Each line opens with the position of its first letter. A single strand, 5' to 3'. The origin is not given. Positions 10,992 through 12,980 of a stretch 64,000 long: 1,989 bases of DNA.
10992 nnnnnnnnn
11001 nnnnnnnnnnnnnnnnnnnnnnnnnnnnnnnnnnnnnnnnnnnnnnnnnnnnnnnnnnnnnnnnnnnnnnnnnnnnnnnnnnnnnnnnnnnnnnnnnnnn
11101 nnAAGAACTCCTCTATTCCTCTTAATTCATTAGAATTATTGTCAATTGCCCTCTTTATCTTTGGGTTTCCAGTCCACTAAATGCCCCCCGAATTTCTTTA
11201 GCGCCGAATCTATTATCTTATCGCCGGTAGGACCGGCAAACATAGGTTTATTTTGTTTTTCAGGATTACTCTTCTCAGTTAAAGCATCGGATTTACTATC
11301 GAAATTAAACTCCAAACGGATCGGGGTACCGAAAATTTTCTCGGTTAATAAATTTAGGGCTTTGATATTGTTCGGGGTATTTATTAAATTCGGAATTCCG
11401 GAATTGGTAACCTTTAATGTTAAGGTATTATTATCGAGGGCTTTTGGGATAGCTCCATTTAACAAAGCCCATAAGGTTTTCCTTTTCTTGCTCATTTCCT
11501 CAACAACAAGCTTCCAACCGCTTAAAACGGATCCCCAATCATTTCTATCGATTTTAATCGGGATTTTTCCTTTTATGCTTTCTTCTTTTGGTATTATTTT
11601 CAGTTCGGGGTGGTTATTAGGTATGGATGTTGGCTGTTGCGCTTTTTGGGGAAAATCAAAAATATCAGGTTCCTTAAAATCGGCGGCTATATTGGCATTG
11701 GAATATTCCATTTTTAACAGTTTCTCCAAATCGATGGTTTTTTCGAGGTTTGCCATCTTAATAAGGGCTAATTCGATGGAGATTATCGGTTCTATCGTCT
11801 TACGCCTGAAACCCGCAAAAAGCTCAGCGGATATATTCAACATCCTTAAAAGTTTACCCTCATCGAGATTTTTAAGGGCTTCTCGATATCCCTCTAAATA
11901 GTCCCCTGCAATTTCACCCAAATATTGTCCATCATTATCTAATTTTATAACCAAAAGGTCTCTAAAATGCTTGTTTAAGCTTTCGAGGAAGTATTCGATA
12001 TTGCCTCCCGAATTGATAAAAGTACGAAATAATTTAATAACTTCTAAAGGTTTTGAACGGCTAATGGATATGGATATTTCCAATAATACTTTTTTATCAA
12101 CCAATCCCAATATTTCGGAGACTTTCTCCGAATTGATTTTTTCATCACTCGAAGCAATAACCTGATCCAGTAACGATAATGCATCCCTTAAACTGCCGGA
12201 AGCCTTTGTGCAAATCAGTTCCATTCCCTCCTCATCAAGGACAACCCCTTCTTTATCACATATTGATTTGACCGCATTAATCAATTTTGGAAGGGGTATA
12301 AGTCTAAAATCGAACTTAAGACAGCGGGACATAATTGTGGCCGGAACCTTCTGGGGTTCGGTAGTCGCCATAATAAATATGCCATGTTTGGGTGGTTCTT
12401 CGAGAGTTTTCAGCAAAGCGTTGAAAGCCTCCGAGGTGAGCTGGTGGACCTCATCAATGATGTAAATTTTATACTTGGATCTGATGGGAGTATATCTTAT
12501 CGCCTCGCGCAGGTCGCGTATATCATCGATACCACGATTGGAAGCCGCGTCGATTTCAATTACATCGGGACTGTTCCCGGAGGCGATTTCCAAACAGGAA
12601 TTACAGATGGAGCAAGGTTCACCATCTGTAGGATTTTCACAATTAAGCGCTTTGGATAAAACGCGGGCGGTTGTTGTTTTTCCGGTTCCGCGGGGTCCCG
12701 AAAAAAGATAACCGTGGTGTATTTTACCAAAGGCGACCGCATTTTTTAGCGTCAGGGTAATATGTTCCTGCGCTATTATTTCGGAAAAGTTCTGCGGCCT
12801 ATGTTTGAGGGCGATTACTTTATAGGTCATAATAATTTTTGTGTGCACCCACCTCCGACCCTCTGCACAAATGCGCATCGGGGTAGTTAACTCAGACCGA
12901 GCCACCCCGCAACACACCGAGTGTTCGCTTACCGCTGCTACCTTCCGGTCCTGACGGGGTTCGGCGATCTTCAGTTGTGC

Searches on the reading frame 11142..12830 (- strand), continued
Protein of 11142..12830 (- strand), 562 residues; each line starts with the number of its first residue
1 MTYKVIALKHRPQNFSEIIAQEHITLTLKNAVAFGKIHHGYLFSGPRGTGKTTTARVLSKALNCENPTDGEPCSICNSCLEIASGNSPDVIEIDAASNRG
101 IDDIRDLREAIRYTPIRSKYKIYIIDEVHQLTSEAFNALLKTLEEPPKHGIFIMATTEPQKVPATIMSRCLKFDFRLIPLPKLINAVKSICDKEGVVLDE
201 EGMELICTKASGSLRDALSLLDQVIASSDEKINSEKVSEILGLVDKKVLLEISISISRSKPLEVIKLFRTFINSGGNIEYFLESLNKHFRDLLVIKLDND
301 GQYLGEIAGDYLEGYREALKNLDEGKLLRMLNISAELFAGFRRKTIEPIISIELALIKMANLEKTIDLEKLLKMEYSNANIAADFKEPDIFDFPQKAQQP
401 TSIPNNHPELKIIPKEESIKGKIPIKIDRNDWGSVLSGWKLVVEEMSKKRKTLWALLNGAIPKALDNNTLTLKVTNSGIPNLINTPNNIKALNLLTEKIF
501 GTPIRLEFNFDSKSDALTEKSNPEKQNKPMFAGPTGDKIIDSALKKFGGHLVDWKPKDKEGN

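Call 39: find_encoding_contigs(protein=P0128, flank=2500, max_places=1)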
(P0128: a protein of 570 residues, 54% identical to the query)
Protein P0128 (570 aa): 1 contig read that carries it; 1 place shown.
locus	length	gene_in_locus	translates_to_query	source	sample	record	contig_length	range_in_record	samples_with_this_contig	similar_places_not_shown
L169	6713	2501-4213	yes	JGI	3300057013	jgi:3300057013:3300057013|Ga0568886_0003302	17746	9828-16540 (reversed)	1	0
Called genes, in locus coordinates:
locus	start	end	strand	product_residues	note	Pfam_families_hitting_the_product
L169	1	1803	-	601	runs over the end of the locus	PF12729:4HB_MCP_1 (weak)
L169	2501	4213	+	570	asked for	PF13177:DNA_pol3_delta2, PF00004:AAA, PF07728:AAA_5 (weak), PF13401:AAA_22 (weak), PF22608:DNAX_ATPase_lid, PF12169:DNA_pol3_gamma3, PF20964:DnaX_C (weak)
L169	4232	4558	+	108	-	PF02575:YbaB_DNA_bd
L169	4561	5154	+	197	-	PF21176:RecR_HhH, PF02132:RecR_ZnF (weak), PF01751:Toprim, PF13662:Toprim_4, PF21175:RecR_C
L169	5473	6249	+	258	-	-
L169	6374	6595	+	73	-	-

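Call 40: find_encoding_contigs(protein=P0121, flank=1000, max_places=1)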
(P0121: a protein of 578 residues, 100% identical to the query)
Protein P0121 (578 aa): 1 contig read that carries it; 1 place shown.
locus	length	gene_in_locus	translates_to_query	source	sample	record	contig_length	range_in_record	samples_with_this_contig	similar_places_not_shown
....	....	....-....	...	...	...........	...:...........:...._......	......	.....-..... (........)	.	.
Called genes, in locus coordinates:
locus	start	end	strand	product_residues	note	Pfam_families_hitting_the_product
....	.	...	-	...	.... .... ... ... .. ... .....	-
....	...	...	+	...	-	-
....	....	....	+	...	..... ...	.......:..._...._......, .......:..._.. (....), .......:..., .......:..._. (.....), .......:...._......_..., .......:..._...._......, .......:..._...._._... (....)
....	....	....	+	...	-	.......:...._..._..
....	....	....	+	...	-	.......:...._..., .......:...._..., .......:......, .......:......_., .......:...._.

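Call 41: find_encoding_contigs(protein=P0130, flank=2500, max_places=1)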
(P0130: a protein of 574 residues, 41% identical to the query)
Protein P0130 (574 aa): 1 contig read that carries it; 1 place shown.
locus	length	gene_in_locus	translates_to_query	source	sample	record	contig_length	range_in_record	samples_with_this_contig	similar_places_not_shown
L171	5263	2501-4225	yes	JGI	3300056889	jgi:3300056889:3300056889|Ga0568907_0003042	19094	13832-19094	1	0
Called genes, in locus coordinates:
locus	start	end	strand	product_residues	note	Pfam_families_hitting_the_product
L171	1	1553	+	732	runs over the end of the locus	-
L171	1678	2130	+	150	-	PF05635:23S_rRNA_IVP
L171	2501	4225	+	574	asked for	PF05496:RuvB_N (weak), PF13191:AAA_16 (faint), PF13177:DNA_pol3_delta2, PF00004:AAA, PF13401:AAA_22 (weak), PF22608:DNAX_ATPase_lid, PF12169:DNA_pol3_gamma3, PF21694:DNA_pol3_delta_C (weak), +1 more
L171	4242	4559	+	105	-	PF02575:YbaB_DNA_bd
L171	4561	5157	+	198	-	PF21176:RecR_HhH, PF02132:RecR_ZnF, PF13662:Toprim_4, PF01751:Toprim, PF21175:RecR_C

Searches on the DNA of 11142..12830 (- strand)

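Call 9: search_rna_families(sources=[L001, L002, L003, L007, L022, L034, L041, L050, L078, L016, L045, L054, L077, L053], threshold=gathering)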
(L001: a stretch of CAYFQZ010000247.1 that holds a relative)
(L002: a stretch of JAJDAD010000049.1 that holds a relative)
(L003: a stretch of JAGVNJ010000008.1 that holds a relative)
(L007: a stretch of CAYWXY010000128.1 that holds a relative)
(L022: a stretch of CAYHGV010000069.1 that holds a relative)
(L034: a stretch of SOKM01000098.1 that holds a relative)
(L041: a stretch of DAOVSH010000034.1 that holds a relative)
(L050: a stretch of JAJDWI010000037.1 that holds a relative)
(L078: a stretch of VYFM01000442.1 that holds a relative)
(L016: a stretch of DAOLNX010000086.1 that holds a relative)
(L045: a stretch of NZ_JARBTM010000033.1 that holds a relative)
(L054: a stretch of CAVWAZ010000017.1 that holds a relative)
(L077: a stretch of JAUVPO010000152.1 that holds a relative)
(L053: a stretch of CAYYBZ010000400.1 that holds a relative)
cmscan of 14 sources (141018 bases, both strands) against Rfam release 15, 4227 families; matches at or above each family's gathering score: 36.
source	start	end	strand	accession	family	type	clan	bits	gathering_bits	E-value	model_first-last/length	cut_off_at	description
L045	2574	2838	+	RF01854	Bacteria_large_SRP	Gene;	CL00003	215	60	3e-36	1-256/256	no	Bacterial large signal recognition particle RNA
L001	2249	2516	+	RF01854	Bacteria_large_SRP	Gene;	CL00003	197.8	60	6.7e-33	1-256/256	no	Bacterial large signal recognition particle RNA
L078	5683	5949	+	RF01854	Bacteria_large_SRP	Gene;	CL00003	187.3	60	7.3e-31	1-256/256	no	Bacterial large signal recognition particle RNA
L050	5683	5949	+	RF01854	Bacteria_large_SRP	Gene;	CL00003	186.6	60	1e-30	1-256/256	no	Bacterial large signal recognition particle RNA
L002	5541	5806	+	RF01854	Bacteria_large_SRP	Gene;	CL00003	164.6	60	1.9e-26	1-256/256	no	Bacterial large signal recognition particle RNA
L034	1919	2185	+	RF01854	Bacteria_large_SRP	Gene;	CL00003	140.5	60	9.3e-22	1-256/256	no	Bacterial large signal recognition particle RNA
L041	4952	5217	+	RF01854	Bacteria_large_SRP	Gene;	CL00003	128.8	60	1.7e-19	1-256/256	no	Bacterial large signal recognition particle RNA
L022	5646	5910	+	RF01854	Bacteria_large_SRP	Gene;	CL00003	124.9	60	9.7e-19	1-256/256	no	Bacterial large signal recognition particle RNA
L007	3921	4020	+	RF00169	Bacteria_small_SRP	Gene;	CL00003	75.8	40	8.6e-15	1-97/97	no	Bacterial small signal recognition particle RNA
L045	2917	2999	+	RF02937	Clostridiales-2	Gene; sRNA;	-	74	58.6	1.1e-15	1-82/82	no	Clostridiales-2 RNA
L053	54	153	+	RF00169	Bacteria_small_SRP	Gene;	CL00003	73.2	40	4.7e-14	1-97/97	no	Bacterial small signal recognition particle RNA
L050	5414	5486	+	RF00005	tRNA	Gene; tRNA;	CL00001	70.1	29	6.5e-13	1-71/71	no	tRNA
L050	4622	4695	+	RF00005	tRNA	Gene; tRNA;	CL00001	67.6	29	3.1e-12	1-71/71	no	tRNA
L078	4736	4809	+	RF00005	tRNA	Gene; tRNA;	CL00001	67.6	29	3.1e-12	1-71/71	no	tRNA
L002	4487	4560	+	RF00005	tRNA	Gene; tRNA;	CL00001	67.1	29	4.4e-12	1-71/71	no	tRNA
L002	5460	5532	+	RF00005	tRNA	Gene; tRNA;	CL00001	66.6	29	6e-12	1-71/71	no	tRNA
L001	1708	1780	+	RF00005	tRNA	Gene; tRNA;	CL00001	65.4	29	1.3e-11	1-71/71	no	tRNA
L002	4383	4455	+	RF00005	tRNA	Gene; tRNA;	CL00001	63.8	29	3.6e-11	1-71/71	no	tRNA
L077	1755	1853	+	RF00169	Bacteria_small_SRP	Gene;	CL00003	63.3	40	2.9e-11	1-97/97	no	Bacterial small signal recognition particle RNA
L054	5887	5983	+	RF00169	Bacteria_small_SRP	Gene;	CL00003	63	40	3.4e-11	1-97/97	no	Bacterial small signal recognition particle RNA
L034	2191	2265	+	RF00005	tRNA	Gene; tRNA;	CL00001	61.6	29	1.4e-10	1-71/71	no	tRNA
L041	5223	5297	+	RF00005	tRNA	Gene; tRNA;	CL00001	61.6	29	1.4e-10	1-71/71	no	tRNA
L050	4430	4514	+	RF00005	tRNA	Gene; tRNA;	CL00001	57.8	29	1.5e-09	1-71/71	no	tRNA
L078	4538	4622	+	RF00005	tRNA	Gene; tRNA;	CL00001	57.8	29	1.5e-09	1-71/71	no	tRNA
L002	5050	5140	+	RF00005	tRNA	Gene; tRNA;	CL00001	57.6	29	1.8e-09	1-71/71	no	tRNA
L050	5503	5591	+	RF00005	tRNA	Gene; tRNA;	CL00001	56.2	29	4.4e-09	1-71/71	no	tRNA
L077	1595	1682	+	RF00005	tRNA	Gene; tRNA;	CL00001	55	29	9.5e-09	1-71/71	no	tRNA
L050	5263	5347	+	RF00005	tRNA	Gene; tRNA;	CL00001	54.2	29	1.5e-08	1-71/71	no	tRNA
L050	4337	4421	+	RF00005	tRNA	Gene; tRNA;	CL00001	54.2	29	1.5e-08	1-71/71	no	tRNA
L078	5376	5460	+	RF00005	tRNA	Gene; tRNA;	CL00001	54.2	29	1.5e-08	1-71/71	no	tRNA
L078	4445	4529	+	RF00005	tRNA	Gene; tRNA;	CL00001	54.2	29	1.5e-08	1-71/71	no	tRNA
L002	5191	5278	+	RF00005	tRNA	Gene; tRNA;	CL00001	52.4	29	4.7e-08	1-71/71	no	tRNA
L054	5652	5740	+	RF00005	tRNA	Gene; tRNA;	CL00001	51.7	29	7.4e-08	1-71/71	no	tRNA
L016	4600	4690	+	RF00005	tRNA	Gene; tRNA;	CL00001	51.5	29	8.7e-08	1-71/71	no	tRNA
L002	5333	5420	+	RF00005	tRNA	Gene; tRNA;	CL00001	49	29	4e-07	1-71/71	no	tRNA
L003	5702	5801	+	RF00169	Bacteria_small_SRP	Gene;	CL00003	48.9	40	3.2e-07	1-97/97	no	Bacterial small signal recognition particle RNA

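Call 53: search_rna_families(sources=[L056, L039, L161, L163, L164, L165, L166, L167, L168, L169, L171, L036, L005, L081], threshold=gathering)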
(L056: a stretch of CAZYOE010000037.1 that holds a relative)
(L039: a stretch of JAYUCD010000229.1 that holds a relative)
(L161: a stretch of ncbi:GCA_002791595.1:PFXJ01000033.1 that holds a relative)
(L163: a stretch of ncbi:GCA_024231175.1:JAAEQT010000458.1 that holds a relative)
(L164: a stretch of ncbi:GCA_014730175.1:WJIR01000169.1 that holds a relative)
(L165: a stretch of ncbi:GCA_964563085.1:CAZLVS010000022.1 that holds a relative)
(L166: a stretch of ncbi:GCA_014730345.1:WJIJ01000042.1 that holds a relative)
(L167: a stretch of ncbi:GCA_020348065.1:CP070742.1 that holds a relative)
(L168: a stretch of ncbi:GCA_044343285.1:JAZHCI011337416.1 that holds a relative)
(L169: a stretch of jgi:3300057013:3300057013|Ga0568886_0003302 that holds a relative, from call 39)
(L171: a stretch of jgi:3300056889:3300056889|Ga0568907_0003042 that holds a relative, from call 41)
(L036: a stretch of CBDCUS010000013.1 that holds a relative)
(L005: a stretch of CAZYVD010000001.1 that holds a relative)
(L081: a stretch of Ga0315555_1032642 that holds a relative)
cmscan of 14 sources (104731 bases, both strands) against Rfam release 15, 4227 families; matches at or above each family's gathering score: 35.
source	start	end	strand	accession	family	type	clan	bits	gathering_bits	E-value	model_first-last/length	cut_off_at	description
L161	5301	5666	+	RF00010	RNaseP_bact_a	Gene; ribozyme;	CL00002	252.8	100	5.8e-81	1-367/367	no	Bacterial RNase P class A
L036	5710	5974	+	RF01854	Bacteria_large_SRP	Gene;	CL00003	193.6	60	3.2e-32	1-256/256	no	Bacterial large signal recognition particle RNA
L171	2200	2466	+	RF01854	Bacteria_large_SRP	Gene;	CL00003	193.3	60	3.7e-32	1-256/256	no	Bacterial large signal recognition particle RNA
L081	218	484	+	RF01854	Bacteria_large_SRP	Gene;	CL00003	181.2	60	8.3e-30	1-256/256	no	Bacterial large signal recognition particle RNA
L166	2224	2487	+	RF01854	Bacteria_large_SRP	Gene;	CL00003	172.3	60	4.5e-28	1-256/256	no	Bacterial large signal recognition particle RNA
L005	1243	1512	+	RF01854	Bacteria_large_SRP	Gene;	CL00003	172.3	60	4.5e-28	1-256/256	no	Bacterial large signal recognition particle RNA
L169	2226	2489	+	RF01854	Bacteria_large_SRP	Gene;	CL00003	171.2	60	7.2e-28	1-256/256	no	Bacterial large signal recognition particle RNA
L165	2386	2649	+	RF01854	Bacteria_large_SRP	Gene;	CL00003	168.6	60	2.3e-27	1-256/256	no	Bacterial large signal recognition particle RNA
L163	2245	2508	+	RF01854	Bacteria_large_SRP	Gene;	CL00003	167.4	60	4e-27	1-256/256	no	Bacterial large signal recognition particle RNA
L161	2223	2486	+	RF01854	Bacteria_large_SRP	Gene;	CL00003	166.7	60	5.4e-27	1-256/256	no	Bacterial large signal recognition particle RNA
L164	2245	2508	+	RF01854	Bacteria_large_SRP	Gene;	CL00003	165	60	1.2e-26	1-256/256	no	Bacterial large signal recognition particle RNA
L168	2197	2483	+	RF01854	Bacteria_large_SRP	Gene;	CL00003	125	60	6.9e-19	1-256/256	no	Bacterial large signal recognition particle RNA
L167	2203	2483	+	RF01854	Bacteria_large_SRP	Gene;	CL00003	116.2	60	3.5e-17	1-256/256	no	Bacterial large signal recognition particle RNA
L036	3471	3544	+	RF00005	tRNA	Gene; tRNA;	CL00001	76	29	1.1e-14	1-71/71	no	tRNA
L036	3640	3713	+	RF00005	tRNA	Gene; tRNA;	CL00001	69.7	29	6.3e-13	1-71/71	no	tRNA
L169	5378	5451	+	RF00005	tRNA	Gene; tRNA;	CL00001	66.8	29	3.8e-12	1-71/71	no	tRNA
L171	1663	1735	+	RF00005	tRNA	Gene; tRNA;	CL00001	66.2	29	5.8e-12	1-71/71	no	tRNA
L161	2108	2180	+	RF00005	tRNA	Gene; tRNA;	CL00001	66.1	29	6.2e-12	1-71/71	no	tRNA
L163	2135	2207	+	RF00005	tRNA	Gene; tRNA;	CL00001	66.1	29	6.2e-12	1-71/71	no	tRNA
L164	2134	2206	+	RF00005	tRNA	Gene; tRNA;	CL00001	66.1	29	6.2e-12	1-71/71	no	tRNA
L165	2274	2346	+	RF00005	tRNA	Gene; tRNA;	CL00001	66.1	29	6.2e-12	1-71/71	no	tRNA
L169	5299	5372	+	RF00005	tRNA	Gene; tRNA;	CL00001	65.8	29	7.1e-12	1-71/71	no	tRNA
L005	85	158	+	RF00005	tRNA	Gene; tRNA;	CL00001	65.7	29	7.6e-12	1-71/71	no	tRNA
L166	2114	2186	+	RF00005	tRNA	Gene; tRNA;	CL00001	64.5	29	1.7e-11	1-71/71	no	tRNA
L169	2103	2175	+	RF00005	tRNA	Gene; tRNA;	CL00001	64.5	29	1.7e-11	1-71/71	no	tRNA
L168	2116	2188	+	RF00005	tRNA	Gene; tRNA;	CL00001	64.2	29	2e-11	1-71/71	no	tRNA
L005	1161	1233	+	RF00005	tRNA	Gene; tRNA;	CL00001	61.9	29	8.6e-11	1-71/71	no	tRNA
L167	2118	2191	+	RF00005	tRNA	Gene; tRNA;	CL00001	61.6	29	1.1e-10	1-71/71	no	tRNA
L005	1050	1134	+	RF00005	tRNA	Gene; tRNA;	CL00001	60.4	29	2.3e-10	1-71/71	no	tRNA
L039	11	117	+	RF04183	Bacteroidales_small_SRP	Gene;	CL00003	55.2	55.2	4.2e-08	1-107/107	no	Bacteroidales small SRP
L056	5867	5965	+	RF00169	Bacteria_small_SRP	Gene;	CL00003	55.1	40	4e-09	1-97/97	no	Bacterial small signal recognition particle RNA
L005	880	968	+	RF00005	tRNA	Gene; tRNA;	CL00001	54.7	29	8.2e-09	1-71/71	no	tRNA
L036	5428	5514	+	RF00005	tRNA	Gene; tRNA;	CL00001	54.2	29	1.1e-08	1-71/71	no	tRNA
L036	5524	5613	+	RF00005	tRNA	Gene; tRNA;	CL00001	52.8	29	2.8e-08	1-71/71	no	tRNA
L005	1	52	+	RF00005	tRNA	Gene; tRNA;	CL00001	36.3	29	0.00099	20-71/71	5'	tRNA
